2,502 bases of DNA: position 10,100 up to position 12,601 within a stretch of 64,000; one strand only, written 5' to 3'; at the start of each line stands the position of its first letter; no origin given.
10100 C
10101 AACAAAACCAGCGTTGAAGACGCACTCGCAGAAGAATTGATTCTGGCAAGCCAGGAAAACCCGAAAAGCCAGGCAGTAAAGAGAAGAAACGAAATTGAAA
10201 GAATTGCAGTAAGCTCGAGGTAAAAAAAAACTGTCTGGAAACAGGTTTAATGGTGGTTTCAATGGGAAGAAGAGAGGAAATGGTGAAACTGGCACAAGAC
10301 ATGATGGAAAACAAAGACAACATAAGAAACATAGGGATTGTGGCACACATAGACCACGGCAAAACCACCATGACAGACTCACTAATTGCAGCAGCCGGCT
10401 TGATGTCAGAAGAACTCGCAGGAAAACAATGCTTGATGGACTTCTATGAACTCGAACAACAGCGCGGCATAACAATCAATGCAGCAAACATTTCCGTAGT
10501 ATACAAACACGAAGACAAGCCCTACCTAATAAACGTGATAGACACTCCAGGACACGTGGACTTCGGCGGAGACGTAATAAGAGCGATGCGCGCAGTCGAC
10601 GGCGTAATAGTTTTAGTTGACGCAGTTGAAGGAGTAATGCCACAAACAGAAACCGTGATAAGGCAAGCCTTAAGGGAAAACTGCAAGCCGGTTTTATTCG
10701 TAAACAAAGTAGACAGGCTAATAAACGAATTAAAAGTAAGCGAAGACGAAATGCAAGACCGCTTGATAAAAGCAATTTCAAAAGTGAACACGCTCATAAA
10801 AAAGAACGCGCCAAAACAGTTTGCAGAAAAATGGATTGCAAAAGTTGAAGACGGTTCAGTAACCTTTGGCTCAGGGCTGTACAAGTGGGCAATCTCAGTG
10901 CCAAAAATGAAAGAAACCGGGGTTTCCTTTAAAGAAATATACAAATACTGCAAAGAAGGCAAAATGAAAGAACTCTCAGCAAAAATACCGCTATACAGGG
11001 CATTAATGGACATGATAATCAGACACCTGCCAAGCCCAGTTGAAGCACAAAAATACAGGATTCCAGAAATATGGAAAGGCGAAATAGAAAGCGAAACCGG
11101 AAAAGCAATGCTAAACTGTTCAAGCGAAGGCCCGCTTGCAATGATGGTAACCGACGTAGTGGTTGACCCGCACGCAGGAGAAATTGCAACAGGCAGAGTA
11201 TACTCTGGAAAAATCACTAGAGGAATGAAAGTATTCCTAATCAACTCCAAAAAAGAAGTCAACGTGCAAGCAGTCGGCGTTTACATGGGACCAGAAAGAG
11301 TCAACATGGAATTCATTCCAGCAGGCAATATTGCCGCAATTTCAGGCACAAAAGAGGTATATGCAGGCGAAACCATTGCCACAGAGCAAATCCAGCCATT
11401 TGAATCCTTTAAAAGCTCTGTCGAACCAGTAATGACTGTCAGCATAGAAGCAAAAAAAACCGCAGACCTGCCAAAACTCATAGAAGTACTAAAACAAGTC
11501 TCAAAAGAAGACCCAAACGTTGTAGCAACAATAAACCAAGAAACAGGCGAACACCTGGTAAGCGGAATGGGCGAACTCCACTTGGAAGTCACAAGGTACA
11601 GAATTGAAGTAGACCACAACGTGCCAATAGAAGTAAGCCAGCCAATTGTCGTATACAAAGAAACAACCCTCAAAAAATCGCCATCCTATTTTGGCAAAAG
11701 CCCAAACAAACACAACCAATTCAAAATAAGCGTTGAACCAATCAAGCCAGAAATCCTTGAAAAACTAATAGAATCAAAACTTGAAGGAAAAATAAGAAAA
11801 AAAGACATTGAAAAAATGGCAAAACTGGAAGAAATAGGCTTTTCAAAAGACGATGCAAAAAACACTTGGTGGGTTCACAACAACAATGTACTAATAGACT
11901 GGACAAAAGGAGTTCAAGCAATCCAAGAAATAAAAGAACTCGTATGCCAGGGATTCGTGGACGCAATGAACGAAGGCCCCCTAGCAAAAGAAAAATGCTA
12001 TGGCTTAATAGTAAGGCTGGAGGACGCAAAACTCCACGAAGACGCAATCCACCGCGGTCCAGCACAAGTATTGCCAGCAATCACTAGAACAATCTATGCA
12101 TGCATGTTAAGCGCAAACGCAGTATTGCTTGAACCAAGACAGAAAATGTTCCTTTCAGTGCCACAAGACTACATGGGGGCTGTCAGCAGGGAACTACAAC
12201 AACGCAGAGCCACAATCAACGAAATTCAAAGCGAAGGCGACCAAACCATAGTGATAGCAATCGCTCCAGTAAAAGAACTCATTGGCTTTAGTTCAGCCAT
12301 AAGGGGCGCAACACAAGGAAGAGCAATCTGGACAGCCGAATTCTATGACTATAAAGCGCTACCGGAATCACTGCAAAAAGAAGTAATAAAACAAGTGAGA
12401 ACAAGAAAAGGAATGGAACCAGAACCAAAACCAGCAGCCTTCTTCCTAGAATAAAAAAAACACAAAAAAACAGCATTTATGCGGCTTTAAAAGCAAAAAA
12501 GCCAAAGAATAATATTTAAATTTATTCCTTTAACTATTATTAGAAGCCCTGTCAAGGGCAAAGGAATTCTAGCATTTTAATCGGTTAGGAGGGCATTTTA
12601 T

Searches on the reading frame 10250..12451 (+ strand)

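Call 8: search_protein_families(library=pfam, proteins=[window:10250-12451:+], max_evalue=0.001)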
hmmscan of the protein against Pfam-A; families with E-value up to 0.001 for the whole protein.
window:10250-12451:+ (734 aa): 7 families
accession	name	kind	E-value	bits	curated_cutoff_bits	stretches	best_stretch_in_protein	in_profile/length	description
PF00009.33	GTP_EFTU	-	3.2e-55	187.1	26.5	1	24-262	2-188/188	Elongation factor Tu GTP binding domain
PF00679.30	EFG_C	-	2.8e-23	82.2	27.9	1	625-711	1-88/89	Elongation factor G C-terminus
PF03764.24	EFG_IV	-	4.1e-20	72.2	24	1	518-623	12-121/121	Elongation factor G, domain IV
PF14492.12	EFG_III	-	5.8e-20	71.6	27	1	392-463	3-74/75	Elongation Factor G, domain III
PF03144.31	GTP_EFTU_D2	-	1.8e-13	51.2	30.3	1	310-377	1-73/73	Elongation factor Tu domain 2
PF22042.2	EF-G_D2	-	5.1e-12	46.2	27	1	296-377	2-82/84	Elongation factor G domain 2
PF01926.29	MMR_HSR1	-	0.00053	20.5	21.9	0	69-153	27-113/113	50S ribosome-binding GTPase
